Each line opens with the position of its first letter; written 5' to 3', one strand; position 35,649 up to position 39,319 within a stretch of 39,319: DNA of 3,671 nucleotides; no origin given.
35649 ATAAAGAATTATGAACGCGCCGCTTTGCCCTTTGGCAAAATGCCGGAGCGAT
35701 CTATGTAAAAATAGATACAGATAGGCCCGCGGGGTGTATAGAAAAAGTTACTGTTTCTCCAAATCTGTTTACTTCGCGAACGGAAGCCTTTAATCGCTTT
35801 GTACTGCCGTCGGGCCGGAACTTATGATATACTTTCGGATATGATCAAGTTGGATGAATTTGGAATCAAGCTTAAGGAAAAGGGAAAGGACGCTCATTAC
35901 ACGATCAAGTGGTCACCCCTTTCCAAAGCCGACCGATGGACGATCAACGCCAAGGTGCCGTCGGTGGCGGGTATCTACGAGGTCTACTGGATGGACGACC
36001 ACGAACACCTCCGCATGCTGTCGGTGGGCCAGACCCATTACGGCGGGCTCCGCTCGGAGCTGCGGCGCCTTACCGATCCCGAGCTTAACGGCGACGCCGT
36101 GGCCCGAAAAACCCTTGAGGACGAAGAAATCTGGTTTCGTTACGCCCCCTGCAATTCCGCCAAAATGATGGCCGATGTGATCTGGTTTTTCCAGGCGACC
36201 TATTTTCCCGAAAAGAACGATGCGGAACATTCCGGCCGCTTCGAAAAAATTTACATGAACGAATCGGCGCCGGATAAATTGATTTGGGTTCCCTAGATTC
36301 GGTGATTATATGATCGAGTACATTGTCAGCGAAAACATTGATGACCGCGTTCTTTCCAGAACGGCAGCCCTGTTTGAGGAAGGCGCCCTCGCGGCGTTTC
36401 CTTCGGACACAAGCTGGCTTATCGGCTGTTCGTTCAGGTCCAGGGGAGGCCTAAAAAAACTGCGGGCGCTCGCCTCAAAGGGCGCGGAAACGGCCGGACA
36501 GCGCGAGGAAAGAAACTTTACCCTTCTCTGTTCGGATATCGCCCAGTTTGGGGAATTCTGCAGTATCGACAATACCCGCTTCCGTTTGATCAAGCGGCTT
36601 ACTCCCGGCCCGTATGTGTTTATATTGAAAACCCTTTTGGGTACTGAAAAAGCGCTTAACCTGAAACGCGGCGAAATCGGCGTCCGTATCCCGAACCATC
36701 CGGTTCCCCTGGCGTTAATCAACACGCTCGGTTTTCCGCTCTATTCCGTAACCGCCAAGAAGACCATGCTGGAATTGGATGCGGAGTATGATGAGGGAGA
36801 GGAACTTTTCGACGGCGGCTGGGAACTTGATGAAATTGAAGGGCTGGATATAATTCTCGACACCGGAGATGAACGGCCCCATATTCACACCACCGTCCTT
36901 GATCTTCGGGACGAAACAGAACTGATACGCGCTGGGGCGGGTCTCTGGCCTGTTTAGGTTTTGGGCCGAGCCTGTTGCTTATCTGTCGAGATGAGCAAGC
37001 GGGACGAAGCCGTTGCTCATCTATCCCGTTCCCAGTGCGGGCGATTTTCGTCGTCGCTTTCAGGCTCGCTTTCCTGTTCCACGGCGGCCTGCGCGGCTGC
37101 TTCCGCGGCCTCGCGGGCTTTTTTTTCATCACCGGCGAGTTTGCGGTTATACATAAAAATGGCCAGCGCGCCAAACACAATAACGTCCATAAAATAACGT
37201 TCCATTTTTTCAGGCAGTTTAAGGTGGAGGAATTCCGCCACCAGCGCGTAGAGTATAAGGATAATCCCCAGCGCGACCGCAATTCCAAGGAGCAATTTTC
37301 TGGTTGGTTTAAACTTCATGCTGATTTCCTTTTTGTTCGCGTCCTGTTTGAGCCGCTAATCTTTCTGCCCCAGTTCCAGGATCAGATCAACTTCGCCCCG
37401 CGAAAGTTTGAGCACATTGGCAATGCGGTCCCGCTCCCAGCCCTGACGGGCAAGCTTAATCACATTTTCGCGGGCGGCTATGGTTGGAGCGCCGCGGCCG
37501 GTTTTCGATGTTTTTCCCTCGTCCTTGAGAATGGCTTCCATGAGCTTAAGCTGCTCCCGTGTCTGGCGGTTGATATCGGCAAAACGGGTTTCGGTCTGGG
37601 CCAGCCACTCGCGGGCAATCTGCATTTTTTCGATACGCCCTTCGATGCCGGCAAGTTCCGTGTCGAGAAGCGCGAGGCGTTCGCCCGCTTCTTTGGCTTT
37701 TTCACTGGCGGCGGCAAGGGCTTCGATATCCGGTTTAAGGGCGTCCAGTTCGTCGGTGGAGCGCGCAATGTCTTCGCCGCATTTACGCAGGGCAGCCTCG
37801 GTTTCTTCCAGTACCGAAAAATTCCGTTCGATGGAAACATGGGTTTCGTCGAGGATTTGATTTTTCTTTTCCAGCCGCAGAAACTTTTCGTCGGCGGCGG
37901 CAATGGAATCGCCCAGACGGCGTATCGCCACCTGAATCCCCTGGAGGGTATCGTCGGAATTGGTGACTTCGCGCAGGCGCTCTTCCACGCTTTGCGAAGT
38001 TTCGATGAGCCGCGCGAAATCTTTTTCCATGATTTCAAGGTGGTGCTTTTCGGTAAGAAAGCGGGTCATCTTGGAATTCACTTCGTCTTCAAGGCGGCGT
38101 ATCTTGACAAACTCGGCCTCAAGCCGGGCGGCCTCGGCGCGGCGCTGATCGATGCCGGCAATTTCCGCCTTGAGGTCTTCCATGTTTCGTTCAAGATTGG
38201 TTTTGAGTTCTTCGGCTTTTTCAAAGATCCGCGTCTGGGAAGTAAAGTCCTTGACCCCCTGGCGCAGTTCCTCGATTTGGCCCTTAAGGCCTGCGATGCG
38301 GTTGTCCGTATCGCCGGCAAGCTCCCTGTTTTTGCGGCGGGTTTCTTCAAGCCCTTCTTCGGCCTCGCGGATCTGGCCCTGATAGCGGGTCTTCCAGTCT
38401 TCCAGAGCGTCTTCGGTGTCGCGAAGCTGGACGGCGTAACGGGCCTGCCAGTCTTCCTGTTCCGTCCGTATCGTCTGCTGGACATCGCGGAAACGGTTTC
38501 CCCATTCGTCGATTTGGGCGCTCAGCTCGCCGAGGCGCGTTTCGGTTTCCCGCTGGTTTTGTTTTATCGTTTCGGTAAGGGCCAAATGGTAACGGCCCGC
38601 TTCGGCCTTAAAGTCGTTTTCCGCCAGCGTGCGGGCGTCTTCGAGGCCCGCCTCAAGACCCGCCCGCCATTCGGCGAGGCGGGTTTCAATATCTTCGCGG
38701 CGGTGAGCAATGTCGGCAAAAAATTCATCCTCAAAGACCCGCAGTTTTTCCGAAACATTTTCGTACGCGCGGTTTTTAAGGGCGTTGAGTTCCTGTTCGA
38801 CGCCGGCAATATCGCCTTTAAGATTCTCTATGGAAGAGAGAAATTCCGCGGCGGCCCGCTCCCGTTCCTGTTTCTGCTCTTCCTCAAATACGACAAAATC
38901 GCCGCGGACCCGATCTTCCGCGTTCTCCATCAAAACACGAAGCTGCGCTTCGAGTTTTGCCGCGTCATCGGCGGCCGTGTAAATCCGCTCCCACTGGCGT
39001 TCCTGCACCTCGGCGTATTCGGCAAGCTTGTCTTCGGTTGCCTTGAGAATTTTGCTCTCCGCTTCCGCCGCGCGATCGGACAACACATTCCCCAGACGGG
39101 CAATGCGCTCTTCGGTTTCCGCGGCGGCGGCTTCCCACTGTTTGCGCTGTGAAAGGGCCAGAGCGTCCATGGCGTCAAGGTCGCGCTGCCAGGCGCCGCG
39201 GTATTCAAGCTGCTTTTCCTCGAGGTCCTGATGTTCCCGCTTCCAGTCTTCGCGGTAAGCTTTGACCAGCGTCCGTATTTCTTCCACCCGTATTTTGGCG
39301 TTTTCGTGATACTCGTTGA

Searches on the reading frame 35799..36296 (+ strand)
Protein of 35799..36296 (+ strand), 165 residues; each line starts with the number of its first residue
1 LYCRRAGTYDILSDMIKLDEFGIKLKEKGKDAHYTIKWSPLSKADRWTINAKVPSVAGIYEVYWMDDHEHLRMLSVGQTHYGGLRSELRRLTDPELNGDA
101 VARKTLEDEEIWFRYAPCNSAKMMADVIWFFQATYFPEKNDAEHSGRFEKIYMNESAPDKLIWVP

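Call 5: search_protein_families(library=pfam, proteins=[window:35799-36296:+])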
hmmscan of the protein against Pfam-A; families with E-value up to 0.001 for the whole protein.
window:35799-36296:+ (165 aa): 0 families

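Call 54: search_protein_families(library=ncbifam, proteins=[window:35841-36296:+], max_evalue=0.01)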
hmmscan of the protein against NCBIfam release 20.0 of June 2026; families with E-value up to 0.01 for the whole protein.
window:35841-36296:+ (151 aa): 0 families

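Call 56: search_solved_structures(query=window:35841-36296:+, max_evalue=1)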
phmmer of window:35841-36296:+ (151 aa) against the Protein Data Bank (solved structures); distinct sequences matched with E-value up to 1: 6.
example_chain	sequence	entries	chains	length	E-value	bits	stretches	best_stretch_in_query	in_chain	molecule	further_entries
5e4w_C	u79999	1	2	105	0.17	14.9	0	7-39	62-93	Signal recognition particle 43 kDa protein, chloroplastic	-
6dbe_A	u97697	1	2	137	0.6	13.1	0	98-125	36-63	nanobody VHH R303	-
8xk2_B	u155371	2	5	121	0.85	12.6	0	97-127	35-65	VHH60 nanobody | nanobody VHH60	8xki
9q6y_B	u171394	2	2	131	0.87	12.6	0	90-125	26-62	N33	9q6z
7f25_A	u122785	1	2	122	0.94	12.5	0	21-56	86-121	Single-stranded DNA-binding protein 1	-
9rxi_H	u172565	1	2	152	0.98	12.4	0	98-124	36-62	Nb_10C9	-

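Call 68: find_homologous_proteins(query=window:35841-36296:+, max_evalue=0.001)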
Query window:35841-36296:+ (151 aa): 662 proteins with E <= 0.001 among 673 candidates; the best 120 are listed.
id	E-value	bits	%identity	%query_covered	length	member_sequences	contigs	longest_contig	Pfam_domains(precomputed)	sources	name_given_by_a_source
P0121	2.1e-100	351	100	100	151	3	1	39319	-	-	-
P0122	1.1e-86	306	86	100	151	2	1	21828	-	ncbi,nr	ncbi:MAG: hypothetical protein LBJ31_08000 [Treponema sp.]|nr:hypothetical protein [Treponema sp.]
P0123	4.2e-85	301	85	100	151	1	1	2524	-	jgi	jgi:hypothetical protein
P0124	1.4e-84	300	85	100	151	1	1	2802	-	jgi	jgi:hypothetical protein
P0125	5.2e-83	294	82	99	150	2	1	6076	-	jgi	-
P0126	5.4e-83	294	81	100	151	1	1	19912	-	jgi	jgi:hypothetical protein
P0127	5.9e-83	294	83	99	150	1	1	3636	-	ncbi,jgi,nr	ncbi:MAG: hypothetical protein LBB72_02660 [Spirochaetaceae bacterium]|jgi:hypothetical protein|nr:h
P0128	4.5e-82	291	81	99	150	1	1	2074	-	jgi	-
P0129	6.4e-82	291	82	100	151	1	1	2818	-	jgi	jgi:hypothetical protein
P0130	9.7e-82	290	80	99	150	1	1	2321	-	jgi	jgi:hypothetical protein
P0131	1.1e-81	290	80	100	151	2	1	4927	-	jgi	jgi:hypothetical protein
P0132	2.0e-81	289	82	100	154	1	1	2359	-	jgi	jgi:hypothetical protein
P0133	2.6e-81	289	79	100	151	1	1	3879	-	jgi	jgi:hypothetical protein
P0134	4.2e-81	288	79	100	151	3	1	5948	-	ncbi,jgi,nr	ncbi:MAG: hypothetical protein LBP29_03240 [Treponema sp.]|jgi:hypothetical protein|nr:hypothetical 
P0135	9.5e-81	287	80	98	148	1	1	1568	-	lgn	-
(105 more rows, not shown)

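Call 78: predict_structure(alignment_id=A2)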
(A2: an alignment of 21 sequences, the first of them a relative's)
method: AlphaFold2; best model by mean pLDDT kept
length: 151 residues; sequences in the alignment: 21
mean_pLDDT: 79.6   pTM: 0.76
mean pLDDT of the five models: 79.6, 66.1, 51.9, 40.9, 35.4
residues with pLDDT >= 90: 14; 70-90: 107; 50-70: 26; < 50: 4
segments of 3 or more residues with pLDDT < 50: none
pLDDT, mean of each block of 10 residues (from residue 1): 70 89 87 66 86 82 78 80 80 85 89 88 73 83 62 43
secondary structure, 60 per line:
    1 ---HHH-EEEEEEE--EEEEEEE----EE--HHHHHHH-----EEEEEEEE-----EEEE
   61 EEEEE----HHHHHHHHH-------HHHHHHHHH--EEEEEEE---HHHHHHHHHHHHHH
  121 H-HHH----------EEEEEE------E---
elements in order: E8-14 E17-23 H32-38 E44-51 E57-65 H70-78 H86-94 E97-103 H107-121 E136-141

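Call 81: fold_search(model_id=the predicted structure, library=pdb)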
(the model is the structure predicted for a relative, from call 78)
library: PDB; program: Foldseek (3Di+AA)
matches with E <= 10: 1500; with E <= 0.001: 0
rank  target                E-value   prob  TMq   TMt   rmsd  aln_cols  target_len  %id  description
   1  8udz_B                5.7e-03  0.80  0.21  0.12   6.3        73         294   16  The Structure of LTBP-49247 Fab Bound to TGFbeta1 Small Latent Complex (released 2024-07-17)
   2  8rew_A                5.7e-03  0.63  0.20  0.15   8.0        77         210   16  CryoEM structure of human GARP-lTGFbeta1 in complex with a Fab fragment derived from an activating antibody. (released 2025-03-26)
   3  5ffo_D                1.0e-02  0.57  0.21  0.11   7.2        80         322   16  Integrin alpha V beta 6 in complex with pro-TGF-beta (released 2017-01-25)
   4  5ffo_G                1.2e-02  0.35  0.21  0.12  11.5       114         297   14  Integrin alpha V beta 6 in complex with pro-TGF-beta (released 2017-01-25)
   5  5ffo_H                1.3e-02  0.51  0.21  0.11   7.3        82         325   16  Integrin alpha V beta 6 in complex with pro-TGF-beta (released 2017-01-25)
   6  9vjj_A                1.5e-02  0.54  0.21  0.12   7.9        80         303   16  Crystal Structure of human Latent TGF-beta1 in complex with SOF10 (released 2026-02-04)
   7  8rex_C                2.3e-02  0.35  0.21  0.16   9.4       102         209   15  CryoEM structure of mouse GARP-lTGFbeta1 in complex with a Fab fragment derived from an activating antibody. (released 2025-06-25)
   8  5ffo_C                2.4e-02  0.47  0.21  0.12   6.4        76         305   16  Integrin alpha V beta 6 in complex with pro-TGF-beta (released 2017-01-25)
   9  8vsd_E                3.3e-02  0.41  0.21  0.12   6.9        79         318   16  avb8/L-TGF-b1/GARP (released 2024-09-11)
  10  8rew_C                3.3e-02  0.35  0.20  0.15   7.9        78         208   15  CryoEM structure of human GARP-lTGFbeta1 in complex with a Fab fragment derived from an activating antibody. (released 2025-03-26)
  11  8rex_A                3.8e-02  0.35  0.21  0.16   7.2        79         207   16  CryoEM structure of mouse GARP-lTGFbeta1 in complex with a Fab fragment derived from an activating antibody. (released 2025-06-25)
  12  5vqf_C                4.0e-02  0.35  0.21  0.11   6.0        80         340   15  Crystal Structure of pro-TGF-beta 1 (released 2017-11-15)
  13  9vjj_B                4.0e-02  0.23  0.19  0.10   8.5        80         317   16  Crystal Structure of human Latent TGF-beta1 in complex with SOF10 (released 2026-02-04)
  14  8vsc_B                5.9e-02  0.25  0.18  0.10   8.6        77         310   17  L-TGF-b1/GARP (released 2024-09-11)
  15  6gff_G                6.2e-02  0.25  0.19  0.14   8.6        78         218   17  Structure of GARP (LRRC32) in complex with latent TGF-beta1 and MHG-8 Fab (released 2018-11-07)
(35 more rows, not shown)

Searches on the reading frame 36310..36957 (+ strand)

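Call 5: search_protein_families(library=pfam, proteins=[window:36310-36957:+])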
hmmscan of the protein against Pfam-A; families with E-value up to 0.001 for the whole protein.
window:36310-36957:+ (215 aa): 1 family
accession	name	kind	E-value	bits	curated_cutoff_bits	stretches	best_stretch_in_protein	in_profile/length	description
PF01300.24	Sua5_yciO_yrdC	-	3.8e-25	88.9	25.1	1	22-209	3-178/178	Telomere recombination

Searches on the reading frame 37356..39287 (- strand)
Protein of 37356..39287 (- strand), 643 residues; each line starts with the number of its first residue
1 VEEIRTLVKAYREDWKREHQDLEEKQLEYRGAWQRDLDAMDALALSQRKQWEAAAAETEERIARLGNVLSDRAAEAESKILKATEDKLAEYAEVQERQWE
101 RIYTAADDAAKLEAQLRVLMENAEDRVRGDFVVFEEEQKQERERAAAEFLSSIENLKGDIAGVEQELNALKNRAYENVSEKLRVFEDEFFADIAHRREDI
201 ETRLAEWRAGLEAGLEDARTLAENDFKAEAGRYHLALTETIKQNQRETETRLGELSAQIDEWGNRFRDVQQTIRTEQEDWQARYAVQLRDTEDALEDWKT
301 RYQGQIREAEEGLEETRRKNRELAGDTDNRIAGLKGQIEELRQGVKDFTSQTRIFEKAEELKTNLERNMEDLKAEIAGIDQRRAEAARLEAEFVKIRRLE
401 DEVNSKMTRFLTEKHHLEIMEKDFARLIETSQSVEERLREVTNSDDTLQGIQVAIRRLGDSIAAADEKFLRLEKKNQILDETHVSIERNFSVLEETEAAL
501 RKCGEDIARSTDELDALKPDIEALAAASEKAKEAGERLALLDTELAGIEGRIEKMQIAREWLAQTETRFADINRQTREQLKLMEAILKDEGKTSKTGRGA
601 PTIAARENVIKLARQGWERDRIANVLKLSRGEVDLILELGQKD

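Call 5: search_protein_families(library=pfam, proteins=[window:37356-39287:-])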
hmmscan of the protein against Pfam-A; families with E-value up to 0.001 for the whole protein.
window:37356-39287:- (643 aa): 0 families

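Call 54: search_protein_families(library=ncbifam, proteins=[window:37356-39287:-], max_evalue=0.01)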
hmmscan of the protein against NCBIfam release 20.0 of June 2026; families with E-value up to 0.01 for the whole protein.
window:37356-39287:- (643 aa): 8 families
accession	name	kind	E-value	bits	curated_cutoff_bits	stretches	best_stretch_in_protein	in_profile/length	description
NF047515.1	SpiroCoCo_C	equivalog_domain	5.8e-88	295.1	125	1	328-637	3-313/313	SpiroCoCo family coiled-coil protein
TIGR02168.1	SMC_prok_B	equivalog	5.9e-10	37.6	567.35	2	102-463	633-984/1181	chromosome segregation protein SMC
NF003034.1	PRK03918.1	equivalog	2.1e-08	32.7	700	2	176-406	189-420/878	DNA double-strand break repair ATPase Rad50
NF041034.1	Rad50_Sulf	equivalog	3.3e-08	31.9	1000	2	328-588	453-705/872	DNA double-strand break repair ATPase Rad50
NF045487.1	ASRP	equivalog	5.2e-07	28.6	300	1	406-587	109-286/593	archaea-specific SMC-related protein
TIGR04527.1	mycoplas_twoTM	subfamily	0.00012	21.9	125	0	133-187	64-121/248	MG_279/MG_280 family protein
NF047516.1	LA_3659_fam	equivalog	0.0031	17.1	36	0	152-230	128-206/221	LA_3659 family protein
NF047514.1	SpiroCoCo_N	equivalog_domain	0.0031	17.1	75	0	152-230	128-206/221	SpiroCoCo family coiled-coil protein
